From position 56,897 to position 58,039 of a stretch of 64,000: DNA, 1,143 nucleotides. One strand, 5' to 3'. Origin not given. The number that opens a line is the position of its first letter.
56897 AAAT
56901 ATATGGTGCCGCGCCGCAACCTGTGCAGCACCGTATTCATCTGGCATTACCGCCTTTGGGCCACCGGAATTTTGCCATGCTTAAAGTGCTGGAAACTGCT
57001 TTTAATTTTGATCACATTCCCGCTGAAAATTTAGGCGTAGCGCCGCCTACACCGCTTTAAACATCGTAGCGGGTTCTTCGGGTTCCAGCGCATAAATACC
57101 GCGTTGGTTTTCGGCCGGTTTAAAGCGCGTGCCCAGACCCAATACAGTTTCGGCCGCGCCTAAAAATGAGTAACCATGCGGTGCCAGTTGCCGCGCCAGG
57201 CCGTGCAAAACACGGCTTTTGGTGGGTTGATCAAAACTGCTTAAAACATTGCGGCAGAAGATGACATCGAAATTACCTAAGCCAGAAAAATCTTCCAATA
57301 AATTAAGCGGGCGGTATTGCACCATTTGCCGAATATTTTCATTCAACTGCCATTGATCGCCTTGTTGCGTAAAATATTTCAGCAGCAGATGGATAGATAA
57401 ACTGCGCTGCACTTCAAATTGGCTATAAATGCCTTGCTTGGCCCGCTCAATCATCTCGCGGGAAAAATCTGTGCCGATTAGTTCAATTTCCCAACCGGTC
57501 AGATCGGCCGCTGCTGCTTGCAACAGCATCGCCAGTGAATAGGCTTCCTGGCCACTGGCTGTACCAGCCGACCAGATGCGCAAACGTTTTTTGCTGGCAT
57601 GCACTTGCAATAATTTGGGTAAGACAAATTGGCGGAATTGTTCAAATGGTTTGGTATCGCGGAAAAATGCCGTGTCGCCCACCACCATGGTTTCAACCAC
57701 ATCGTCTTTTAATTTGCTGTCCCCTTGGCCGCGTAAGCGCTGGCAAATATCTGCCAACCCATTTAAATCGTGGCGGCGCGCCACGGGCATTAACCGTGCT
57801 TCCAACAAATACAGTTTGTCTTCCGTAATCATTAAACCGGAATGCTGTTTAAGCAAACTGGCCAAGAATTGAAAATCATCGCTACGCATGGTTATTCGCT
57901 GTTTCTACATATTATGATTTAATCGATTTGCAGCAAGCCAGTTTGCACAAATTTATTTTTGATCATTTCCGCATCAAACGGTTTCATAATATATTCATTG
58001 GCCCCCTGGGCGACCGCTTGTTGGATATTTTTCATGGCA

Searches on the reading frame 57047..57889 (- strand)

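Call 95: search_protein_families(library=pfam, proteins=[window:57047-57889:-], max_evalue=0.000001)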
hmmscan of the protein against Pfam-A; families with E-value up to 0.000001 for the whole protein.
window:57047-57889:- (280 aa): 4 families
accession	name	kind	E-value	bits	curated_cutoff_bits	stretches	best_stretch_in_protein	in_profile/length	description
PF01739.24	CheR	-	1.7e-56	191.2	27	1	72-263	2-193/195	CheR methyltransferase, SAM binding domain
PF03705.20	CheR_N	-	3.1e-09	36.8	27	1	4-53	1-50/53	CheR methyltransferase, all-alpha domain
PF08242.18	Methyltransf_12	-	2.1e-07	32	30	0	188-240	49-97/98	Methyltransferase domain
PF13847.12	Methyltransf_31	-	5.2e-07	29.9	27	0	102-152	4-46/145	Methyltransferase domain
